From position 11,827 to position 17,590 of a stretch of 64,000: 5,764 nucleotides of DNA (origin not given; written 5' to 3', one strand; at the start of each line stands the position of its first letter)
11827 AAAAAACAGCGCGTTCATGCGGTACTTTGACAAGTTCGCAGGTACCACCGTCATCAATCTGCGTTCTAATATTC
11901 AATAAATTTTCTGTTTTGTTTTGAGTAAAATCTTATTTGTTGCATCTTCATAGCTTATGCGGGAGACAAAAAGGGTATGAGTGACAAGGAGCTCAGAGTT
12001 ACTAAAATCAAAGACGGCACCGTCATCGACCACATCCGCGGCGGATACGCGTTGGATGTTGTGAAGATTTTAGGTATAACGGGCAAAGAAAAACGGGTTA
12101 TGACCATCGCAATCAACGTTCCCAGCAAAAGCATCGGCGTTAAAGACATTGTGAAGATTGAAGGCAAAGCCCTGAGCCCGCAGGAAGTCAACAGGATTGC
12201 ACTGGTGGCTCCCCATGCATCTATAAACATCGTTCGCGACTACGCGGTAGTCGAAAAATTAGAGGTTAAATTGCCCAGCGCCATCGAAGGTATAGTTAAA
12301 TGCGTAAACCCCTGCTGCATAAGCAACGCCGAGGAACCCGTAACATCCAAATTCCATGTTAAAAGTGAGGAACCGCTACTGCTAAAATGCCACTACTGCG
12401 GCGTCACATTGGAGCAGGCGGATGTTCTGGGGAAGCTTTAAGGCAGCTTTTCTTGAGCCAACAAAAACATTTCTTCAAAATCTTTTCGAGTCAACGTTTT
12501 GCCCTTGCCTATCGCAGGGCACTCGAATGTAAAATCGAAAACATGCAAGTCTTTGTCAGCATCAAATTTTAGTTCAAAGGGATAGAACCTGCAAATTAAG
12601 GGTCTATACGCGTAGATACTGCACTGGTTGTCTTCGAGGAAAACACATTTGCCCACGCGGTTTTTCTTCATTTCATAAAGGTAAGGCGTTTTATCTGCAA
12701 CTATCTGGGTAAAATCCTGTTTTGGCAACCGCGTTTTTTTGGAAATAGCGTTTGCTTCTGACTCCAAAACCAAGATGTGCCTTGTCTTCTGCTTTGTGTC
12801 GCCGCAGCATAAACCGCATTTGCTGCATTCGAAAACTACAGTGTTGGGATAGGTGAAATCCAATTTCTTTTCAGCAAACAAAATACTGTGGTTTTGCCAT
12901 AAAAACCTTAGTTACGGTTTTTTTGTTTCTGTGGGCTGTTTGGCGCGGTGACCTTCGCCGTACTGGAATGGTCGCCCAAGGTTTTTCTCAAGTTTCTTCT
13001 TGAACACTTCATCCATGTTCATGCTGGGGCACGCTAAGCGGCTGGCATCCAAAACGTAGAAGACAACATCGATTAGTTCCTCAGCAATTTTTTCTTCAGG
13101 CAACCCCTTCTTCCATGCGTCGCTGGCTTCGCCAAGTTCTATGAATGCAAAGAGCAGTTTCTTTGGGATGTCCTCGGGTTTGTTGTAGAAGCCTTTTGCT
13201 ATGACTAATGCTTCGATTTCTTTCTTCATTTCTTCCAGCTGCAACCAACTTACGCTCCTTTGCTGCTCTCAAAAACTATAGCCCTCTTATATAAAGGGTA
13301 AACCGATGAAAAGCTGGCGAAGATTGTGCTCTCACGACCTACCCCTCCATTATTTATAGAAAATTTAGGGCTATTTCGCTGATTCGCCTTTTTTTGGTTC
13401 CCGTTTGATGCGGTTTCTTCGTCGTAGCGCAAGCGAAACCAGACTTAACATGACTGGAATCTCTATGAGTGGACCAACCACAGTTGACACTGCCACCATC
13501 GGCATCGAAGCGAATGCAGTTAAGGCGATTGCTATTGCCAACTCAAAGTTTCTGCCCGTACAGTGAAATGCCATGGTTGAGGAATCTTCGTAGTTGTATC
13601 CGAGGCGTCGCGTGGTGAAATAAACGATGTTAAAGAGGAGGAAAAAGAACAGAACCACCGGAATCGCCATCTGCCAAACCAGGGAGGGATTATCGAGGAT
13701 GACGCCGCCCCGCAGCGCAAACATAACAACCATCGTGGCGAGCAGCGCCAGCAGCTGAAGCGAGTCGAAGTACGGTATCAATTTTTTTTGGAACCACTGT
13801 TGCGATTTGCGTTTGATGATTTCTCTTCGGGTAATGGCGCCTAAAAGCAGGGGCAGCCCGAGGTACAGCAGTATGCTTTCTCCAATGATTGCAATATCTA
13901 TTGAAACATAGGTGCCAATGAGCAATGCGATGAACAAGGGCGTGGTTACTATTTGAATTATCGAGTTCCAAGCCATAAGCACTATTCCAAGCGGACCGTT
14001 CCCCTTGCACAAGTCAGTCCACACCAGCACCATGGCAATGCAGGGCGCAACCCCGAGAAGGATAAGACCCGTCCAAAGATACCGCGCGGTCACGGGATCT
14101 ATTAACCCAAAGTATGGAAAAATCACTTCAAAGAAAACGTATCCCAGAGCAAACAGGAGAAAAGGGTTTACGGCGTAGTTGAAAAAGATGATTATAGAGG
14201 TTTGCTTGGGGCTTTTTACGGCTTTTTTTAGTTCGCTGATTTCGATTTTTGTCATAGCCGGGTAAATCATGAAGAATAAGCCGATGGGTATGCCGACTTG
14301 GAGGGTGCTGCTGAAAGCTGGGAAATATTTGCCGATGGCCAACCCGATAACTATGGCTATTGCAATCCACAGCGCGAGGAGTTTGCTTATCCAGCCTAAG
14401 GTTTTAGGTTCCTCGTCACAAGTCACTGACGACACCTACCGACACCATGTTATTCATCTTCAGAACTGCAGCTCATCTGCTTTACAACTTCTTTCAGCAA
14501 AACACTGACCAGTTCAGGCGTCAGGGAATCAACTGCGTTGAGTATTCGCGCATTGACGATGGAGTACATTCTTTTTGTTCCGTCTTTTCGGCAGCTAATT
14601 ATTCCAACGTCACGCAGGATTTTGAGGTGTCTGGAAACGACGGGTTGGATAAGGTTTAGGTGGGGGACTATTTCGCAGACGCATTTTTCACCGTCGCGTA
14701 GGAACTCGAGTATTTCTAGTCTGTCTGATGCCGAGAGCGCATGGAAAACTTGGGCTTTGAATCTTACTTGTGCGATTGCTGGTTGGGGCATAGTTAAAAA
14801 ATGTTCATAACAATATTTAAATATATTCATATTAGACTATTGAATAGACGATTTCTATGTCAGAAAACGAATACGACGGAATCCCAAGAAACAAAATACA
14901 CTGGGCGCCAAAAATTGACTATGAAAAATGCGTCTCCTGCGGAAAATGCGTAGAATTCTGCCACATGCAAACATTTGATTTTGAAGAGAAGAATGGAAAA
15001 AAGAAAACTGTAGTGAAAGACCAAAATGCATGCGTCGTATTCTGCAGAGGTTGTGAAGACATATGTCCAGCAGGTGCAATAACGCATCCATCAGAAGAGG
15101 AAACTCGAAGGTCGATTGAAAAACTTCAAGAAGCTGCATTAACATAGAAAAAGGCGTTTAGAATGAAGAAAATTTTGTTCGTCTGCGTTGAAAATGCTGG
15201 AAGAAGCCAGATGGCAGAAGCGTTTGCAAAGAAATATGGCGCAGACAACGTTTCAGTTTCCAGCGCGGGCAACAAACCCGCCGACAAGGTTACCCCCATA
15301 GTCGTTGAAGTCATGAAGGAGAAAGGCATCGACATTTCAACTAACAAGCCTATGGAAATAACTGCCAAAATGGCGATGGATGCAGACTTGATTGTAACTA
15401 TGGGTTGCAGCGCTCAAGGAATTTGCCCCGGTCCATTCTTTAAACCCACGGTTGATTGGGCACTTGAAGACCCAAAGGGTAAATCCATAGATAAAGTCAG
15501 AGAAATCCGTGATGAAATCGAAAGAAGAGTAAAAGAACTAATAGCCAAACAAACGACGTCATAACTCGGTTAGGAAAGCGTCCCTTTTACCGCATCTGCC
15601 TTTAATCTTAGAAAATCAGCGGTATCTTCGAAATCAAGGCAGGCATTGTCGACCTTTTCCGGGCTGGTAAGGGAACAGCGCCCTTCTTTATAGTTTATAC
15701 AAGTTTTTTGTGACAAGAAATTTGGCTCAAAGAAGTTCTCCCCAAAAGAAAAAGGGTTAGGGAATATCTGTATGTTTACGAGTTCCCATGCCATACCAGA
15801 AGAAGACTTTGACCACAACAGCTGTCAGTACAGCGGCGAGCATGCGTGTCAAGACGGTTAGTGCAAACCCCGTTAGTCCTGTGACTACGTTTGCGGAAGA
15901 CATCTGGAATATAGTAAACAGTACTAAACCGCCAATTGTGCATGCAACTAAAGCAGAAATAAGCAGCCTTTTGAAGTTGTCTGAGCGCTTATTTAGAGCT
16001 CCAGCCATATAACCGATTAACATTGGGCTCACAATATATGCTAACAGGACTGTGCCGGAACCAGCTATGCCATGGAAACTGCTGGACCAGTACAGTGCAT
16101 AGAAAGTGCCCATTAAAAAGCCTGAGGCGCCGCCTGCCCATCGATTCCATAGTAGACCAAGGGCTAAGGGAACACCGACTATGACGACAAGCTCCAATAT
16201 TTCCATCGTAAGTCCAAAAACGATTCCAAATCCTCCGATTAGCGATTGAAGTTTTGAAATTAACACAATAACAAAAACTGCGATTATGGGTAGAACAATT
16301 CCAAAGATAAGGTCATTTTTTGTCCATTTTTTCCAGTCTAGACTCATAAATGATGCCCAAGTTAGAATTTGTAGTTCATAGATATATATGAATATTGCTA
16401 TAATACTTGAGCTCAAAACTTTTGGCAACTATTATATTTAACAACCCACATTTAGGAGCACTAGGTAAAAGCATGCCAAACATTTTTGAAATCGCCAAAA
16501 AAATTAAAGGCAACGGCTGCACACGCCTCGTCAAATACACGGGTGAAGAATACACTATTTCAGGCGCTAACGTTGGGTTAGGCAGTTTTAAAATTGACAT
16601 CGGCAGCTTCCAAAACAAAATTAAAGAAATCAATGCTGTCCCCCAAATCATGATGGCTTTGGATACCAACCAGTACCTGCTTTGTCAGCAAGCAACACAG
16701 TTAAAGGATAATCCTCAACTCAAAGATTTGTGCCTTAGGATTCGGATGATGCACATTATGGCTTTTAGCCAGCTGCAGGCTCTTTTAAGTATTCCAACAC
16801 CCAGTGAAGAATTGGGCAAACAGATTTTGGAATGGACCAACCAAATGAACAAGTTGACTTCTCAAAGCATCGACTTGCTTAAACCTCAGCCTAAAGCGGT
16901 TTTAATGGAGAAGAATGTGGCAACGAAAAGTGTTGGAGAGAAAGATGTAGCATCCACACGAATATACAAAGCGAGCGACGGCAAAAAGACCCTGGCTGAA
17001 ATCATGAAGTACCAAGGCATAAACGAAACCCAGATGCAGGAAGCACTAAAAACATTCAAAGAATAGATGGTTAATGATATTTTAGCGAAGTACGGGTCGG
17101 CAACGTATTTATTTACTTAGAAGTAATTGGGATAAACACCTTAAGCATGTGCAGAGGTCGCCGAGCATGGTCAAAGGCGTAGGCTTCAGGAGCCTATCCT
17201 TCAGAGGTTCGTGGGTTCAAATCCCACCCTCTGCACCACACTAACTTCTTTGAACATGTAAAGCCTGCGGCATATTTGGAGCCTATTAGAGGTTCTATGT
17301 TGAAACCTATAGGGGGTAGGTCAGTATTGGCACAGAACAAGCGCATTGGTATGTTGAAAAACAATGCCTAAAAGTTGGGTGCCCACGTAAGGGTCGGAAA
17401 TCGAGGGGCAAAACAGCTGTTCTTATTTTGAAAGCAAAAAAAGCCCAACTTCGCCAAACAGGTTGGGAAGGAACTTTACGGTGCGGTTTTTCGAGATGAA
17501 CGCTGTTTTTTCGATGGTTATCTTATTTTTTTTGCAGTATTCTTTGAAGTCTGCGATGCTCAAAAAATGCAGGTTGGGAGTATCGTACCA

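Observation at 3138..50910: Dispersed non-coding ORB-like repeat family (6 copies) at accessory-block boundaries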

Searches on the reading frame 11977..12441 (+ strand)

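Call 58: search_protein_families(library=pfam, proteins=[window:11977-12441:+], max_evalue=0.00001)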
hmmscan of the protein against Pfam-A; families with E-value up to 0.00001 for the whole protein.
window:11977-12441:+ (154 aa): 2 families
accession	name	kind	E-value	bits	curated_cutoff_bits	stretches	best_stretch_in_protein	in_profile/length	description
PF01948.23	PyrI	-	9.9e-31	106.3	25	1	6-98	1-93/93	Aspartate carbamoyltransferase regulatory chain, allosteric domain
PF02748.20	PyrI_C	-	2.8e-18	65.9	23.4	1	103-150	2-48/48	Aspartate carbamoyltransferase regulatory chain, metal binding domain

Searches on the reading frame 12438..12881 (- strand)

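Call 58: search_protein_families(library=pfam, proteins=[window:12438-12881:-], max_evalue=0.00001)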
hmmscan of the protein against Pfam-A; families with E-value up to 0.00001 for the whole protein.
window:12438-12881:- (147 aa): 1 family
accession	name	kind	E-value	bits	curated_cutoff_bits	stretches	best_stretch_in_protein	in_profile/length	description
PF03692.20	CxxCxxCC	-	6e-12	46.5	23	1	18-103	1-72/85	Putative zinc- or iron-chelating domain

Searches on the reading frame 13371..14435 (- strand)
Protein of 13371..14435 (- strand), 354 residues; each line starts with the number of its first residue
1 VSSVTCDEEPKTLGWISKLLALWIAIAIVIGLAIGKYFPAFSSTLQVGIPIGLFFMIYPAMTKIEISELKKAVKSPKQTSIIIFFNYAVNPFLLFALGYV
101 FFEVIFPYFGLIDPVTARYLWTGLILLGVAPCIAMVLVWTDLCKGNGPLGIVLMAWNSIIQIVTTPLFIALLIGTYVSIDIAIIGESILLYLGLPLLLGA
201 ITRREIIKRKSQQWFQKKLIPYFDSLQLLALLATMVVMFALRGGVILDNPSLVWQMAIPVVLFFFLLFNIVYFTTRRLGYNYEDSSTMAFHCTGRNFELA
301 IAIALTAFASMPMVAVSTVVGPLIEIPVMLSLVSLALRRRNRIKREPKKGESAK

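Call 12: search_protein_families(library=pfam, proteins=[window:13371-14435:-])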
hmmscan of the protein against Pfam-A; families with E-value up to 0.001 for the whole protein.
window:13371-14435:- (354 aa): 2 families
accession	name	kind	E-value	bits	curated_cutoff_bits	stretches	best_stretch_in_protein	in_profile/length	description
PF01758.21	SBF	-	2.4e-40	138.7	24.3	1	50-248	1-190/191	Sodium Bile acid symporter family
PF13593.11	SBF_like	-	5.4e-18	65.8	25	1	23-319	2-291/313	SBF-like CPA transporter family (DUF4137)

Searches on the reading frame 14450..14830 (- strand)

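Call 58: search_protein_families(library=pfam, proteins=[window:14450-14830:-], max_evalue=0.00001)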
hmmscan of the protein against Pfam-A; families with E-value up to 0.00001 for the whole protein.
window:14450-14830:- (126 aa): 1 family
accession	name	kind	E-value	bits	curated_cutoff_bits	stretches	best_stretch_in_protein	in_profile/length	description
PF01022.26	HTH_5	-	5.2e-17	61.9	22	1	36-79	3-46/47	Bacterial regulatory protein, arsR family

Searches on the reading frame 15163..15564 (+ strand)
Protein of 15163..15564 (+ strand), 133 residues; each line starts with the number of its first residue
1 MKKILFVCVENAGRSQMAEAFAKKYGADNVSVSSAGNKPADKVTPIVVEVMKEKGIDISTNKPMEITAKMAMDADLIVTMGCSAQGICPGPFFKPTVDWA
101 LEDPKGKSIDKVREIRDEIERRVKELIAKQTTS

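Call 58: search_protein_families(library=pfam, proteins=[window:15163-15564:+], max_evalue=0.00001)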
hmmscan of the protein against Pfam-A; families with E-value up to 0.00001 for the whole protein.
window:15163-15564:+ (133 aa): 1 family
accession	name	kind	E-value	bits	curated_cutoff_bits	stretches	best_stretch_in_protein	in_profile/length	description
PF01451.26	LMWPc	-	1e-27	97.5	23.2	1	4-126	1-143/144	Low molecular weight phosphotyrosine protein phosphatase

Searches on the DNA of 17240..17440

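Call 14: search_rna_families(source=window, start=17240, end=17440, threshold=evalue, max_evalue=10, show_alignments=2)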
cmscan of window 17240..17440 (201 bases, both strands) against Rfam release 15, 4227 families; matches with E-value up to 10: 1.
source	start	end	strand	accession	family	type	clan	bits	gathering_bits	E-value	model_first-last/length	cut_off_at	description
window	17276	17331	+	RF03029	RT-8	Gene; sRNA;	-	13.2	87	9.9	1-92/92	no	RT-8 RNA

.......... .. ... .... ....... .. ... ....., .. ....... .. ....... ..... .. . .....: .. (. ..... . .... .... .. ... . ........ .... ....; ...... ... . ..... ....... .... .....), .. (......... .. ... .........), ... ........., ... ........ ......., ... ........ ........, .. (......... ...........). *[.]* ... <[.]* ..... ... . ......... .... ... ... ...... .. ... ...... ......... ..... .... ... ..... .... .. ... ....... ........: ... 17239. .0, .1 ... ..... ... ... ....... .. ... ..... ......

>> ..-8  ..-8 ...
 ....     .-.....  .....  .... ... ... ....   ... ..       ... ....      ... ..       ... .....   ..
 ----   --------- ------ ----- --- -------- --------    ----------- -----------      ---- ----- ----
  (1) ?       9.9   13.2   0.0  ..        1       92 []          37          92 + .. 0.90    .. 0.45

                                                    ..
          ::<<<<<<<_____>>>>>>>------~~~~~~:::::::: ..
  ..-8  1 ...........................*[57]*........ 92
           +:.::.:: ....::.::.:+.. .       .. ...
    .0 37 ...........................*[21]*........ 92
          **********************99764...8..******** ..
